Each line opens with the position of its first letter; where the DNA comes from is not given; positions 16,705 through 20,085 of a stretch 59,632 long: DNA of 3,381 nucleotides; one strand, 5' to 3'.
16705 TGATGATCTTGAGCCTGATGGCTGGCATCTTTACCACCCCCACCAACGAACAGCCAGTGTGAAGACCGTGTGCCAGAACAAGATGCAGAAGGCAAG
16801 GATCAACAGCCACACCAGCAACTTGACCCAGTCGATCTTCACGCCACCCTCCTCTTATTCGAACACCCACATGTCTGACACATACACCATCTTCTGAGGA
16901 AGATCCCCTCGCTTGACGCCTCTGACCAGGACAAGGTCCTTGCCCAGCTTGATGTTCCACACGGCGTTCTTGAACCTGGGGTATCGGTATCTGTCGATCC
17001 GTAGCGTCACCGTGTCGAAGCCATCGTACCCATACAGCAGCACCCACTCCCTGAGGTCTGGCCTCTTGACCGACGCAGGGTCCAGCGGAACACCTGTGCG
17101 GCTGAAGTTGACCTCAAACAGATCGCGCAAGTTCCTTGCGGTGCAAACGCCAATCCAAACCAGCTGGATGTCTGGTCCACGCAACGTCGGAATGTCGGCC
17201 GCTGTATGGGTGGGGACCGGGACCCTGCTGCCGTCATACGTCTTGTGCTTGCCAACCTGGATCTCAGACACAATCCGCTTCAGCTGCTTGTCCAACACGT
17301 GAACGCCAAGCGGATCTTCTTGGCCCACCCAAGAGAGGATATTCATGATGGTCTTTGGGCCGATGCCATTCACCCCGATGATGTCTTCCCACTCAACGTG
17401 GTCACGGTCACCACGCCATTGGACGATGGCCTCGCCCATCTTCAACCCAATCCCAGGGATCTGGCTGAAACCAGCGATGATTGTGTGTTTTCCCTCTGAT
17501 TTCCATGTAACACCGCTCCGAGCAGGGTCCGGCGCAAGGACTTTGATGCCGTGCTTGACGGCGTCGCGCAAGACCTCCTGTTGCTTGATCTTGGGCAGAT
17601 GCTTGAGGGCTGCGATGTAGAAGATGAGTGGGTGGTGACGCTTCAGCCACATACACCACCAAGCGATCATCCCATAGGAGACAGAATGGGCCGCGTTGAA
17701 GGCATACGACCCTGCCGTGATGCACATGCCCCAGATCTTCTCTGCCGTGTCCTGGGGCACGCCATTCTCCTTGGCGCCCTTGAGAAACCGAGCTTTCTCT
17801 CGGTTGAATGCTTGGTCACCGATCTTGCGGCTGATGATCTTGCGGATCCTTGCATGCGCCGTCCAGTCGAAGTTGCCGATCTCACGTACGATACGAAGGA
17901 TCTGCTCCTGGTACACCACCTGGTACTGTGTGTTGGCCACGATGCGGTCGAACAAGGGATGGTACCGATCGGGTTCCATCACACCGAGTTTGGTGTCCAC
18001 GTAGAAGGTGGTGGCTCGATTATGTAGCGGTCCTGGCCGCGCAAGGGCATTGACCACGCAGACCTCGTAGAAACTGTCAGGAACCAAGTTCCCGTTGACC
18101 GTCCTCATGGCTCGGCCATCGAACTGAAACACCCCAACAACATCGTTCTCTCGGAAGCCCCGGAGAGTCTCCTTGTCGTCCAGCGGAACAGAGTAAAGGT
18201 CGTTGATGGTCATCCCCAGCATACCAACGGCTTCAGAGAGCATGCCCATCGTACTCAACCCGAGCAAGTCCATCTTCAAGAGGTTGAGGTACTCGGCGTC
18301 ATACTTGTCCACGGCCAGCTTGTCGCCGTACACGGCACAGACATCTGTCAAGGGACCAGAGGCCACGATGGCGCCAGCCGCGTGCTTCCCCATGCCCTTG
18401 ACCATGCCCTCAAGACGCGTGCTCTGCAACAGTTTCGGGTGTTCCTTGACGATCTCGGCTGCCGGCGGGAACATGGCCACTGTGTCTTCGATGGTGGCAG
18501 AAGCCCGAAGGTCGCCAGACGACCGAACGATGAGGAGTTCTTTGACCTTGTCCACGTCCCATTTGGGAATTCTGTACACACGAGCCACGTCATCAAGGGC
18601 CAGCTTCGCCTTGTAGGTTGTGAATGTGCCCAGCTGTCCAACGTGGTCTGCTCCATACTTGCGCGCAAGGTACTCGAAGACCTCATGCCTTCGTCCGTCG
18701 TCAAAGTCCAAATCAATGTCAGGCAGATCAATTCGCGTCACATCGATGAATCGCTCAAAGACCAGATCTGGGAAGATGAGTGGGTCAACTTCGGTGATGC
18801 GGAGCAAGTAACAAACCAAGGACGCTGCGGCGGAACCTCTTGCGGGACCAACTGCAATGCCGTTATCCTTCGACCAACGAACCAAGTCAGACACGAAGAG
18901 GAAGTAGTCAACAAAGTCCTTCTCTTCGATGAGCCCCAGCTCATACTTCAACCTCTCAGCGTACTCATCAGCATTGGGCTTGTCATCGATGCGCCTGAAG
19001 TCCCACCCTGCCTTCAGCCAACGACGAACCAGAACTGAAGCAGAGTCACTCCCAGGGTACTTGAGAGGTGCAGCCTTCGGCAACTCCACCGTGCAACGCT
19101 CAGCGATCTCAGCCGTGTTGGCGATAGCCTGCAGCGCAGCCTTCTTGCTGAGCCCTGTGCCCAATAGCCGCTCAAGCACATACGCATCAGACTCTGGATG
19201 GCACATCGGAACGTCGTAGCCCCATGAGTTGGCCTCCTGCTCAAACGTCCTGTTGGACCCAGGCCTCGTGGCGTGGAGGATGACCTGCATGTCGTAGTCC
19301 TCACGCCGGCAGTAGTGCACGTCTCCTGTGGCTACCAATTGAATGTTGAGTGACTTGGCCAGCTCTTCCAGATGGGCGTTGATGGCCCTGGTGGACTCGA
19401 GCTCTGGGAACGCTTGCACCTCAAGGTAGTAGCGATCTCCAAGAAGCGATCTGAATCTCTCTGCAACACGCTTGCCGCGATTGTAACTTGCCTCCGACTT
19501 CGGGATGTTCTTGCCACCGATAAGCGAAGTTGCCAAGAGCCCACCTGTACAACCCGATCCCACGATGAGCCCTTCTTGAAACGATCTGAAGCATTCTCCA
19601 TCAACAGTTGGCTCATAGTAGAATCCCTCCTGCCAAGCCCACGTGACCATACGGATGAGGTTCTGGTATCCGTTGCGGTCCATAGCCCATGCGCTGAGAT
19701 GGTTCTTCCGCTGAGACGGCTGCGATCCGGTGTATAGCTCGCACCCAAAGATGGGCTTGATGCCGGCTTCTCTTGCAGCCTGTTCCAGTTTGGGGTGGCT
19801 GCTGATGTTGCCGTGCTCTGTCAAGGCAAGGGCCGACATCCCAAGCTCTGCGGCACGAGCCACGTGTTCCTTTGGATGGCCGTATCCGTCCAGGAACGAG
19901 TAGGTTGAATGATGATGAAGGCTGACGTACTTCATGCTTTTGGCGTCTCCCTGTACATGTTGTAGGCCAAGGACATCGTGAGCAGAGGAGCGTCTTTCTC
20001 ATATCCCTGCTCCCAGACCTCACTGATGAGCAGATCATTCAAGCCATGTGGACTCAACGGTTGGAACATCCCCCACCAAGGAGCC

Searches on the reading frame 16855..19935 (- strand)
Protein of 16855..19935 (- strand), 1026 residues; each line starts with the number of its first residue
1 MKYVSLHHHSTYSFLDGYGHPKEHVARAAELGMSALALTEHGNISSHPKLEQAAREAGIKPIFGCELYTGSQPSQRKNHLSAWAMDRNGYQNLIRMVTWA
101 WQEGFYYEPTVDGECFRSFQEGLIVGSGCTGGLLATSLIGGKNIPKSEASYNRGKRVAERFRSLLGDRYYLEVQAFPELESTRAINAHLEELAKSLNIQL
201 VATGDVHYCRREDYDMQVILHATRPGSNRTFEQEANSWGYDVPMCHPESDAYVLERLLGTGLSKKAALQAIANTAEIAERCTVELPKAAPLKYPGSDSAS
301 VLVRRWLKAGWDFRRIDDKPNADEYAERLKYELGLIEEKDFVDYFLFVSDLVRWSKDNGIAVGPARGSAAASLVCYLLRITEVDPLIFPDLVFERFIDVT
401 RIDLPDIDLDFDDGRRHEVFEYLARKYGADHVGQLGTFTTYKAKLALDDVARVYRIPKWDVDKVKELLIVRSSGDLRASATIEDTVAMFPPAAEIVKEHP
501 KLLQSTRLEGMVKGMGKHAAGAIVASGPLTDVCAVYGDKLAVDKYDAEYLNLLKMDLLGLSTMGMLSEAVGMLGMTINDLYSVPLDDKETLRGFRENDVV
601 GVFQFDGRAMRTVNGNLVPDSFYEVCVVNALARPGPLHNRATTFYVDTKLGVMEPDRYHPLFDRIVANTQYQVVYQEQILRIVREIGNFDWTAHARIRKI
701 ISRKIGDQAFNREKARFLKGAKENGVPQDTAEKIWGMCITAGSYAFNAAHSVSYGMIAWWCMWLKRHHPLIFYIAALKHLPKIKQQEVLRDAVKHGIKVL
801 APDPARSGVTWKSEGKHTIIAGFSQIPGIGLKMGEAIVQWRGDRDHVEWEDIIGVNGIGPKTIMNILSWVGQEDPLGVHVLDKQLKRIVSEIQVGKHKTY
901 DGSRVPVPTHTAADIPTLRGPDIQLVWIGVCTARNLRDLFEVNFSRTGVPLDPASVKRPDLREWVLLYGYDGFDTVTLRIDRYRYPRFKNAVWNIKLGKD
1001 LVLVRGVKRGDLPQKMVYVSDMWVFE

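Call 10: search_protein_families(library=phrogs, proteins=[window:16855-19935:-], max_evalue=0.001)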
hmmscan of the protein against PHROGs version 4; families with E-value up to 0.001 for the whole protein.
window:16855-19935:- (1026 aa): 8 families
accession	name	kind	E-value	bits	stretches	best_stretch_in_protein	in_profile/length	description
phrog_405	-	DNA, RNA and nucleotide metabolism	1.7e-291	971.2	1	1-853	42-900/1190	DNA polymerase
phrog_11165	-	DNA, RNA and nucleotide metabolism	2.6e-231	770.9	1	296-1012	8-757/782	DNA polymerase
phrog_7513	-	unknown function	3.2e-98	330.6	2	1-296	9-318/461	-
phrog_12219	-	DNA, RNA and nucleotide metabolism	5.4e-55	188.1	1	404-839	1-486/823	DNA polymerase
phrog_21652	-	DNA, RNA and nucleotide metabolism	3.3e-53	182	1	358-724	30-431/476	DNA polymerase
phrog_13169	-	DNA, RNA and nucleotide metabolism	2.8e-32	113.2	1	7-416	7-432/463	DNA polymerase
phrog_4335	-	unknown function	6.8e-21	75.9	1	722-842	9-130/421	-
phrog_11127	-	DNA, RNA and nucleotide metabolism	2.6e-05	25.3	1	319-395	93-168/171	DNA polymerase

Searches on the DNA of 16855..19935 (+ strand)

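Call 12: search_dna_similar(query=window:16855-19935:+, collection=phages, mode=distant, max_rows=15)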
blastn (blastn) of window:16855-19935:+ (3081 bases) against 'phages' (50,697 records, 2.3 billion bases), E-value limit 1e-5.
Records with a match: 172; places in all: 172; records where one place covers at least 80% of the query: 0.
Best place of each record, by identity: 60-80% 172.
By first word of the organism name: Gordonia 66; Mycobacterium 41; Microbacterium 36; Escherichia 13; Streptomyces 9; Corynebacterium 2; Arthrobacter 2; Burkholderia 1; Vibrio 1; Bacteriophage 1.
By host as written in the record: Gordonia terrae 3612 28; Mycobacterium smegmatis mc2 155 26; Microbacterium foliorum NRRL B-24224 25; Gordonia rubripertincta NRRL B-16540 24; Microbacterium foliorum NRRL B-24224 SEA 11; Gordonia rubripertincta NRRL B-16540 SEA 9; Mycobacterium smegmatis mc#155 7; Streptomyces viridochromogenes DSM40736 5; and 21 more.
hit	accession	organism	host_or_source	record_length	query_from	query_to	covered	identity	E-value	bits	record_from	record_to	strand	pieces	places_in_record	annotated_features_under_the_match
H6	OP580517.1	Microbacterium phage Hager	Microbacterium foliorum NRRL B-24224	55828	1251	3081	26%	67.4%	9e-14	240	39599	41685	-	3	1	57: DnaE-like DNA polymerase III alpha | 58: DnaE-like DNA polymerase III alpha | 56: hypothetical protein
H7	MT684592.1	Microbacterium phage Aesir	Microbacterium foliorum NRRL B-24224 SEA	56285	1251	3051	25%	66.6%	2e-9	205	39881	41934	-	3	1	56: DnaE-like DNA polymerase III alpha | 55: DnaE-like DNA polymerase III alpha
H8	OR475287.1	Microbacterium phage JDawG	Microbacterium foliorum NRRL B-24224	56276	1251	3051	25%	66.6%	2e-9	205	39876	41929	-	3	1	56: DnaE-like DNA polymerase III alpha | 55: DnaE-like DNA polymerase III alpha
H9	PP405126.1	Microbacterium phage MortySmith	Microbacterium foliorum NRRL B-24224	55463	1251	3051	25%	66.5%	6e-10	210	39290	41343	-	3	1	55: DnaE-like DNA polymerase III alpha | 54: DnaE-like DNA polymerase III alpha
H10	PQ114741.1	Microbacterium phage Crestdrop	Microbacterium foliorum NRRL B-24224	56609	1309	3051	23%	66.3%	1e-6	187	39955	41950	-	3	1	56: DnaE-like DNA polymerase III alpha | 57: DnaE-like DNA polymerase III alpha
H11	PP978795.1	Microbacterium phage OverHedge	Microbacterium foliorum NRRL B-24224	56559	1309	3038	23%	67.2%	2e-10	211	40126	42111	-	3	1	55: DnaE-like DNA polymerase III alpha | 56: DnaE-like DNA polymerase III alpha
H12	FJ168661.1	Mycobacterium phage Gumball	Mycobacterium smegmatis mc2 155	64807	1674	3081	20%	67.3%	5e-17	185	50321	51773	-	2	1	66: DNA polymerase III alpha subunit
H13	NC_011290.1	Mycobacterium phage Gumball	Mycobacterium smegmatis mc2 155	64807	1674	3081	20%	67.3%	5e-17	185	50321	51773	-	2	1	68: DNA polymerase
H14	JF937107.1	Mycobacterium phage SirHarley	Mycobacterium smegmatis mc2 155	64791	1674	3081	20%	67.3%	5e-17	185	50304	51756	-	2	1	69: DNA polymerase III alpha subunit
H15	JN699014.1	Mycobacterium phage Nova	Mycobacterium smegmatis mc2 155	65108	1674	3081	20%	67.3%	5e-17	185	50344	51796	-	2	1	66: DNA polymerase III alpha subunit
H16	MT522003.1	Microbacterium phage Rie18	Microbacterium foliorum NRRL B-24224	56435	1720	3080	19%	67.1%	2e-16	165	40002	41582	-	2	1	56: DnaE-like DNA polymerase III | 57: DnaE-like DNA polymerase III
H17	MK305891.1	Streptomyces phage Gibson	Streptomyces griseus ATCC 10137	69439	1657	3081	18%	67.0%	2e-16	161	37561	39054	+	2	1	51: DnaE-like DNA polymerase III subunit alpha | 52: hypothetical protein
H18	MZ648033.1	Streptomyces phage Rooney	Streptomyces viridochromogenes DSM40736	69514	1657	3081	18%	66.7%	9e-14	152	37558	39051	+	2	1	51: DnaE-like DNA polymerase III | 52: hypothetical protein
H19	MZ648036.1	Streptomyces phage Lizz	Streptomyces viridochromogenes DSM40736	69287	1657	3081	18%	66.3%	9e-14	148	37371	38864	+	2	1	51: DnaE-like DNA polymerase III | 52: hypothetical protein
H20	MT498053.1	Streptomyces phage PHTowN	Streptomyces viridochromogenes DSM40736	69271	1657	3081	18%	65.7%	6e-10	136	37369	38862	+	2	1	51: DnaE-like DNA polymerase III (alpha) | 52: hypothetical protein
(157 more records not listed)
